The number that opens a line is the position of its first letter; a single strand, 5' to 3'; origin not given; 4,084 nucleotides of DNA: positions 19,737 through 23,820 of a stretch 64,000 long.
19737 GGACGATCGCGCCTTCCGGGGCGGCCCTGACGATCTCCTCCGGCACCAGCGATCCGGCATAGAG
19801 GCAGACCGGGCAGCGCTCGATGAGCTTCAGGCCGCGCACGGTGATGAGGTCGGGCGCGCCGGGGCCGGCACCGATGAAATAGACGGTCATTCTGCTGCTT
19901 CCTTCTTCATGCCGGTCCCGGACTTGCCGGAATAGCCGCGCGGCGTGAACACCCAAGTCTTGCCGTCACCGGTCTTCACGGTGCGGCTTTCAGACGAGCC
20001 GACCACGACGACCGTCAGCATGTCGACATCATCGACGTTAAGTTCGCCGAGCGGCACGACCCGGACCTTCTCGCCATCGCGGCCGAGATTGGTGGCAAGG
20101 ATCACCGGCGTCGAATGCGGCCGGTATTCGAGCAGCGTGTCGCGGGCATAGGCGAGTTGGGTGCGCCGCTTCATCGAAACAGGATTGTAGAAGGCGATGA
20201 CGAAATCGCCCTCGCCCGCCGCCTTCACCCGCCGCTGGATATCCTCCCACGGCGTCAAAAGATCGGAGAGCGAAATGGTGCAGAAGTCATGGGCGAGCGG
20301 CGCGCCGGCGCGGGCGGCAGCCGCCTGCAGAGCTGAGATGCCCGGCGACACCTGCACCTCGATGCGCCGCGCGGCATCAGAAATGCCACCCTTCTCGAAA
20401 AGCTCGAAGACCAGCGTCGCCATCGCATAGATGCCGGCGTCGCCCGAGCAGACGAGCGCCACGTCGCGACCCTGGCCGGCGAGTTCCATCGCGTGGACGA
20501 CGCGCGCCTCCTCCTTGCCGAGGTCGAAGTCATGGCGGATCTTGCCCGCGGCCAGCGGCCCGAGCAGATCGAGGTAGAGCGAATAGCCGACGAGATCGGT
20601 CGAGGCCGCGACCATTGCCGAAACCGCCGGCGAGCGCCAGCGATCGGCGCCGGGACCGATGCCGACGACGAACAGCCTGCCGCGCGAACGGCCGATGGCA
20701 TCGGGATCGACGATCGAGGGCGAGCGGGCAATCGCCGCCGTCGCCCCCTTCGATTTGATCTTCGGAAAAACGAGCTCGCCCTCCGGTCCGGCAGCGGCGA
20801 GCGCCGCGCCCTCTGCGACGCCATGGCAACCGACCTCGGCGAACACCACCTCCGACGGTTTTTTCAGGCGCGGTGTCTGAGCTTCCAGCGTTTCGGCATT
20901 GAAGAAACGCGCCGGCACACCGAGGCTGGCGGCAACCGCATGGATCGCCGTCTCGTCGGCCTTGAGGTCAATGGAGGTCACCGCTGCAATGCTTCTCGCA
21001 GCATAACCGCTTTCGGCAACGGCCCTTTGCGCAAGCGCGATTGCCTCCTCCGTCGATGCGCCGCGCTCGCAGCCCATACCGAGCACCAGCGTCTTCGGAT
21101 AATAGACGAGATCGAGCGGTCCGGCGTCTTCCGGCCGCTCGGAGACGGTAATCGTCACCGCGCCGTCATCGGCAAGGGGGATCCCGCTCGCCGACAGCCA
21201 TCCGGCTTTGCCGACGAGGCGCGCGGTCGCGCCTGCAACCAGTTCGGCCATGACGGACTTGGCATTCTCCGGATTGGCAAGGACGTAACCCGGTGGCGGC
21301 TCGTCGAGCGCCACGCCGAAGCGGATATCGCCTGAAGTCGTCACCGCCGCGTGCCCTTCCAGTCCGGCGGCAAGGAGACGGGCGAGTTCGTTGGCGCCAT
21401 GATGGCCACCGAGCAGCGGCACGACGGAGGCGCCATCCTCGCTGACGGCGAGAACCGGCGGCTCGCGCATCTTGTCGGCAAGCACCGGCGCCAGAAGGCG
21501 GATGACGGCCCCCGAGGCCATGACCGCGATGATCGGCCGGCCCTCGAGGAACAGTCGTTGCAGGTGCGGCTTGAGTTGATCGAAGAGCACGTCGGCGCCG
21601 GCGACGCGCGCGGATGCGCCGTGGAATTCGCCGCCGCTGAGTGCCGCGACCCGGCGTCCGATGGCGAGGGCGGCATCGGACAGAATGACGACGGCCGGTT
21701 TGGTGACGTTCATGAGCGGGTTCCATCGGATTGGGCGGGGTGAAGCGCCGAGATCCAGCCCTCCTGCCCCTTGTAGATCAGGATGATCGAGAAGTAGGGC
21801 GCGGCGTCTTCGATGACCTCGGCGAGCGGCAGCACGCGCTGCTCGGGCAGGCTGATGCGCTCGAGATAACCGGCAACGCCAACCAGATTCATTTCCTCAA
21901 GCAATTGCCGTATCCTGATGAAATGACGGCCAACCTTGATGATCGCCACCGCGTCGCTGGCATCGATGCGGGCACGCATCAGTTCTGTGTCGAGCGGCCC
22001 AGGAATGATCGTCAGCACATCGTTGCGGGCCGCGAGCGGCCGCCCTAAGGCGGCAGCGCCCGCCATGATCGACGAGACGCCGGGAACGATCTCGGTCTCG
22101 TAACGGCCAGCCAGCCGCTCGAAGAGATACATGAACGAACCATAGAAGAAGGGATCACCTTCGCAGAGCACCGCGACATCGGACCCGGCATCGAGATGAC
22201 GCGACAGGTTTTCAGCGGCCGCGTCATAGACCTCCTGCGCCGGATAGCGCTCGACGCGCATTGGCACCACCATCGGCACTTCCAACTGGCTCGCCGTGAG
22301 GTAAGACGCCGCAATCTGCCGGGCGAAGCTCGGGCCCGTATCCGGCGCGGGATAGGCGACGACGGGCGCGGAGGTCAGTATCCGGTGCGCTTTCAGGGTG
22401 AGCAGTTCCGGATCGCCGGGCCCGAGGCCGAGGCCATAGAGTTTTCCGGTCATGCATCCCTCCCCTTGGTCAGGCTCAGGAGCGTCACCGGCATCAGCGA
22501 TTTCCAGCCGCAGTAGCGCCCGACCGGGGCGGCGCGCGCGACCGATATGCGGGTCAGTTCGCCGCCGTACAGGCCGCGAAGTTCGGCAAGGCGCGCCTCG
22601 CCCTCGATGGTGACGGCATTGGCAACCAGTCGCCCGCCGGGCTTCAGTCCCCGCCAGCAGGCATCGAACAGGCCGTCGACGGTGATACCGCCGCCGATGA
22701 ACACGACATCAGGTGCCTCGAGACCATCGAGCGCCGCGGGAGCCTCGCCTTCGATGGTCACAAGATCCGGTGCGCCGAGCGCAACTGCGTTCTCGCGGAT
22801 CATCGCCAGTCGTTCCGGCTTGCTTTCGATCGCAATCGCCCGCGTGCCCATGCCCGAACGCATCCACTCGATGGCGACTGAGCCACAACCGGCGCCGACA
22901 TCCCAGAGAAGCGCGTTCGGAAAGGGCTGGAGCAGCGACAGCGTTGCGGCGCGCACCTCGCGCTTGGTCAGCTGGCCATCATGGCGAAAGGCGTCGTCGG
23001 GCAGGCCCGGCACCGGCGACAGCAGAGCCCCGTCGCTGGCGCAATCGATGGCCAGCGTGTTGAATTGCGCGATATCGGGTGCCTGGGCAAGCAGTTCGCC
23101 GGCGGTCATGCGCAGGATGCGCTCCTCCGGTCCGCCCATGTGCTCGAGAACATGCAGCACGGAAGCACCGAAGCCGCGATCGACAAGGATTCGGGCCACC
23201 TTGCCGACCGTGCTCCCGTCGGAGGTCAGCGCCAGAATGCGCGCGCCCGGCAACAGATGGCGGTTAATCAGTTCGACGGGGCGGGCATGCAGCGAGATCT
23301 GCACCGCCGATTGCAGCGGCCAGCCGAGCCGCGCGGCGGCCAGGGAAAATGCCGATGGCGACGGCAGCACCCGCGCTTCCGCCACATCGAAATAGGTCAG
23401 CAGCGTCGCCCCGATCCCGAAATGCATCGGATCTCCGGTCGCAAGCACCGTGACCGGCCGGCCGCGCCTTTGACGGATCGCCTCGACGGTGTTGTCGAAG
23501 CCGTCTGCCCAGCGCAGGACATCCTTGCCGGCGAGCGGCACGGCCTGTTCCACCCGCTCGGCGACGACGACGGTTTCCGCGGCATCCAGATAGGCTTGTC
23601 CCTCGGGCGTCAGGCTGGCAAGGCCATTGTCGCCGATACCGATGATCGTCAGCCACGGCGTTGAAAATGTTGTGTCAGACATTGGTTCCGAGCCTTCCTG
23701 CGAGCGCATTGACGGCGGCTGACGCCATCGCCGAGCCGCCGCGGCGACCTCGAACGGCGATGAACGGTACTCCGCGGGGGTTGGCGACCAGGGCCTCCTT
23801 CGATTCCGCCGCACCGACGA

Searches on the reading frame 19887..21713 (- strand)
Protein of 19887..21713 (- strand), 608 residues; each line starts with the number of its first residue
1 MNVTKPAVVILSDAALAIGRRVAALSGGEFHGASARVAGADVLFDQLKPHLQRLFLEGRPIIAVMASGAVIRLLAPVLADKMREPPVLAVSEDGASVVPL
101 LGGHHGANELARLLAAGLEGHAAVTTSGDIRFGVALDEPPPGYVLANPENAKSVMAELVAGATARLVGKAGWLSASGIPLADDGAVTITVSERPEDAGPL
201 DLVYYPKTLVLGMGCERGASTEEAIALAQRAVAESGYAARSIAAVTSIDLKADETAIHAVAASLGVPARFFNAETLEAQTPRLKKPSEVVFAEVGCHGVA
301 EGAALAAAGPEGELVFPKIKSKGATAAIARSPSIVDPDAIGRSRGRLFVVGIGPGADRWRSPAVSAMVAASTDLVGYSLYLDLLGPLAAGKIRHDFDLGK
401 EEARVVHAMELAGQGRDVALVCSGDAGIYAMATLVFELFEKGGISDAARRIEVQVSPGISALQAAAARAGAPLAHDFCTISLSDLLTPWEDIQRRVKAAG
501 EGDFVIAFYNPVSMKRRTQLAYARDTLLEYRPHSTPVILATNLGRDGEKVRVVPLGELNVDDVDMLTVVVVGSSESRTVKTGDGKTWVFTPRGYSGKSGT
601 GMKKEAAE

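Call 8: search_protein_families(library=ncbifam, proteins=[window:19887-21713:-], max_evalue=0.00001)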
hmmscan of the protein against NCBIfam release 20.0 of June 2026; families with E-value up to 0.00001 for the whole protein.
window:19887-21713:- (608 aa): 19 families
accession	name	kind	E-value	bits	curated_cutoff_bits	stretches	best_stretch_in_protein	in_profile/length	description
TIGR01466.1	cobJ_cbiH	equivalog_domain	1.1e-80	270.6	246.35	1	347-594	1-238/239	precorrin-3B C(17)-methyltransferase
NF004648.0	PRK05991.1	equivalog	2.7e-69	233.5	391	1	344-596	2-251/254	precorrin-3B C(17)-methyltransferase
NF012022.0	PRK15478.1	equivalog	2.2e-57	194.3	425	1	347-595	2-240/241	precorrin-3B C(17)-methyltransferase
NF004423.0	PRK05765.1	equivalog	7.1e-54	182.9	332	1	344-597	2-244/247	precorrin-3B C(17)-methyltransferase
NF005441.0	PRK07027.1-5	equivalog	3.1e-51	174.2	358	2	206-331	132-255/263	cobalamin biosynthesis protein CbiG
NF004466.0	PRK05788.1-4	equivalog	2.5e-38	132.2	326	1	42-330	38-332/335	cobalt-precorrin 5A hydrolase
NF004467.0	PRK05788.1-5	equivalog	1.9e-33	116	376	1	61-329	56-323/326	cobalt-precorrin 5A hydrolase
NF004465.0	PRK05788.1-3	equivalog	1.8e-32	112.7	281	2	52-128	36-111/290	cobalt-precorrin 5A hydrolase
NF004464.0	PRK05788.1-2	equivalog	1.6e-31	109.7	489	1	43-330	44-334/343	cobalt-precorrin 5A hydrolase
NF004463.0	PRK05788.1-1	equivalog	9.9e-27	94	546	2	48-137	52-142/351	cobalt-precorrin 5A hydrolase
NF005440.0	PRK07027.1-4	equivalog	3.8e-25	88.7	395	2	207-329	128-246/257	cobalamin biosynthesis protein CbiG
TIGR02467.1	CbiE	equivalog_domain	2.6e-10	40.1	92.9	1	349-568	1-201/204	precorrin-6y C5,15-methyltransferase (decarboxylating) subunit CbiE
NF004459.0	PRK05787.2-2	equivalog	5.7e-10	39.2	298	1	346-472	3-121/210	cobalt-precorrin-7 (C(5))-methyltransferase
TIGR01467.1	cobI_cbiL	equivalog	1.5e-09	37.6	163.25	1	410-496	85-164/230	precorrin-2 C(20)-methyltransferase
NF004454.0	PRK05787.1-1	equivalog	8.7e-08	32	354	1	347-570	2-197/201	cobalt-precorrin-7 (C(5))-methyltransferase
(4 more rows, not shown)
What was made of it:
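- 19887..21713 (-): cbiG-cobJ(cbiH) fusion. NCBIfam hits (call 8).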

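Call 12: search_protein_families(library=pfam, proteins=[window:19887-21713:-], max_evalue=10)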
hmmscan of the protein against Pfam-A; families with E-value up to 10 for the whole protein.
window:19887-21713:- (608 aa): 3 families
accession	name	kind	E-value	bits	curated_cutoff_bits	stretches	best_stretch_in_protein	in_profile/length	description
PF01890.21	CbiG_C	-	6.2e-32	111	27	1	209-329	1-117/117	Cobalamin synthesis G C-terminus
PF00590.25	TP_methylase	-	3.4e-31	109.3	27.8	1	347-558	2-211/212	Tetrapyrrole (Corrin/Porphyrin) Methylases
PF11760.13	CbiG_N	-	5.3e-26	90.9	25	1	50-129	2-82/82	Cobalamin synthesis G N-terminal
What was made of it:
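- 19887..21713 (-): CbiG_N, CbiG_C and TP_methylase (call 12).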

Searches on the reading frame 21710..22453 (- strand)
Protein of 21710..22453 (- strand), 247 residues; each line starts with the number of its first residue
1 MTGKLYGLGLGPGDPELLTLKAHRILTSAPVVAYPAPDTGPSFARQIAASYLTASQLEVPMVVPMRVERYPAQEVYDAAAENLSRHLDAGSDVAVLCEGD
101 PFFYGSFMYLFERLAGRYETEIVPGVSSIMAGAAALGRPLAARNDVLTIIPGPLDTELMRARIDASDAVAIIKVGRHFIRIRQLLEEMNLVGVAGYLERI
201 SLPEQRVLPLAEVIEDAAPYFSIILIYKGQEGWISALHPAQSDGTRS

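Call 9: search_protein_families(library=ncbifam, proteins=[window:21710-22453:-], max_evalue=0.00001)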
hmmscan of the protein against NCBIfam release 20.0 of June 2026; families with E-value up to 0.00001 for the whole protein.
window:21710-22453:- (247 aa): 24 families
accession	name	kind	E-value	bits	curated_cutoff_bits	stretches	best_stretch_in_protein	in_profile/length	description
NF004647.0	PRK05990.1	equivalog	4.6e-75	252.2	271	1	2-227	5-238/245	precorrin-2 C(20)-methyltransferase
TIGR01467.1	cobI_cbiL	equivalog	2.2e-64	217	163.25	1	3-227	1-229/230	precorrin-2 C(20)-methyltransferase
NF004614.0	PRK05948.1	equivalog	1e-49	169.1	251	1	2-229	5-237/242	precorrin-2 C(20)-methyltransferase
NF004061.0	PRK05576.1-4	equivalog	1.3e-36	126.4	265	1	1-230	1-233/237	cobalt-factor II C(20)-methyltransferase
NF004059.0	PRK05576.1-2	equivalog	3.5e-34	118.6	274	1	4-231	3-233/236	cobalt-factor II C(20)-methyltransferase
NF004062.0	PRK05576.1-5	equivalog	5.2e-29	101.2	194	1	4-226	2-215/219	cobalt-factor II C(20)-methyltransferase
NF004058.0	PRK05576.1-1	equivalog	5.4e-28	98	239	1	3-226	2-218/221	cobalt-factor II C(20)-methyltransferase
NF004060.0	PRK05576.1-3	equivalog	2.6e-18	66.5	189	1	5-142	2-132/202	cobalt-factor II C(20)-methyltransferase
NF004063.0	PRK05576.1-6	equivalog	6.4e-16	58.4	235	1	5-142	3-136/235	cobalt-factor II C(20)-methyltransferase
TIGR01465.1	cobM_cbiF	equivalog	1.4e-14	54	259.65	1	8-150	4-132/247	precorrin-4 C(11)-methyltransferase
NF004790.0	PRK06136.1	subfamily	7.8e-14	51.9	198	1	2-146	3-138/250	uroporphyrinogen-III C-methyltransferase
TIGR02467.1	CbiE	equivalog_domain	4.2e-13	49.2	92.9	1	78-140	55-115/204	precorrin-6y C5,15-methyltransferase (decarboxylating) subunit CbiE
TIGR01469.1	cobA_cysG_Cterm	equivalog_domain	5.9e-13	49.1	185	1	3-144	1-133/238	uroporphyrinogen-III C-methyltransferase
NF007922.1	PRK10637.1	equivalog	8.5e-13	48.1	400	1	3-34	217-248/450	siroheme synthase CysG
NF004423.0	PRK05765.1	equivalog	4.7e-12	46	332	1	1-150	1-136/247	precorrin-3B C(17)-methyltransferase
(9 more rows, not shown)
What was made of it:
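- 21710..22453 (-): cobI/cbiL. TIGR01467 (call 9).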

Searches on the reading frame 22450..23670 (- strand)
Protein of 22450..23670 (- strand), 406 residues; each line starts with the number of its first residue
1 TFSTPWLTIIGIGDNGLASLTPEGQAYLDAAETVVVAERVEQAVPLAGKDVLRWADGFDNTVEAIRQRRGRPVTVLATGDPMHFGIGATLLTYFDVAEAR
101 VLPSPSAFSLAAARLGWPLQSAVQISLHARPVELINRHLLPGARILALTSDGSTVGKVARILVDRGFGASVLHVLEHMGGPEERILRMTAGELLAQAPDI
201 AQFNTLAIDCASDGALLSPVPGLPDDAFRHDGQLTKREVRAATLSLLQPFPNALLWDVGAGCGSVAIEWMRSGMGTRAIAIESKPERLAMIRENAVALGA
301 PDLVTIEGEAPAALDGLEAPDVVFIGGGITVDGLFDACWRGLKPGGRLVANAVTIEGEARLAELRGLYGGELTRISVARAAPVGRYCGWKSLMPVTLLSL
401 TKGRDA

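Call 8: search_protein_families(library=ncbifam, proteins=[window:22450-23670:-], max_evalue=0.00001)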
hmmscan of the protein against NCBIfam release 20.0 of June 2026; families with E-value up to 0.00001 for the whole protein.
window:22450-23670:- (406 aa): 11 families
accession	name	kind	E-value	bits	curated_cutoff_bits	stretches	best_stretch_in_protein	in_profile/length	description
TIGR02467.1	CbiE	equivalog_domain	4e-42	144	92.9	1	9-196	1-194/204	precorrin-6y C5,15-methyltransferase (decarboxylating) subunit CbiE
TIGR02469.1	CbiT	equivalog_domain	2.2e-33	115.2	78.3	1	233-354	1-124/124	precorrin-6Y C5,15-methyltransferase (decarboxylating) subunit CbiT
NF005640.0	PRK07402.1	equivalog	2.7e-26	92.4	219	1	221-363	11-156/200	precorrin-6Y C5,15-methyltransferase subunit CbiT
NF001556.0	PRK00377.1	equivalog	2.4e-23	82.9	238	1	220-398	7-193/198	cobalt-precorrin-6Y C(15)-methyltransferase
NF006138.0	PRK08287.1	equivalog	4e-21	75.7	210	1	233-403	13-185/189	decarboxylating cobalt-precorrin-6B (C(15))-methyltransferase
NF004454.0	PRK05787.1-1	equivalog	2.2e-17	63.3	354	1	7-191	2-184/201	cobalt-precorrin-7 (C(5))-methyltransferase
NF004456.0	PRK05787.1-4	equivalog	1.5e-13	51.1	247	1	7-192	2-185/201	cobalt-precorrin-7 (C(5))-methyltransferase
NF004459.0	PRK05787.2-2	equivalog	6.3e-11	42.3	298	1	7-192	4-195/210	cobalt-precorrin-7 (C(5))-methyltransferase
NF004461.0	PRK05787.2-4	equivalog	1.1e-10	41.5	187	1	8-192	2-174/191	cobalt-precorrin-7 (C(5))-methyltransferase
TIGR01466.1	cobJ_cbiH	equivalog_domain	6.2e-09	35.8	246.35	1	7-139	1-145/239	precorrin-3B C(17)-methyltransferase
NF004458.0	PRK05787.2-1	equivalog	1.4e-08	34.5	324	1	72-189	60-175/195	cobalt-precorrin-7 (C(5))-methyltransferase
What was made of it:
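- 22450..23682 (-): cobL (cbiE+cbiT). Its ATG at 23682 overlaps the cobH stop by 8 nt. TIGR02467 and TIGR02469 (call 8).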
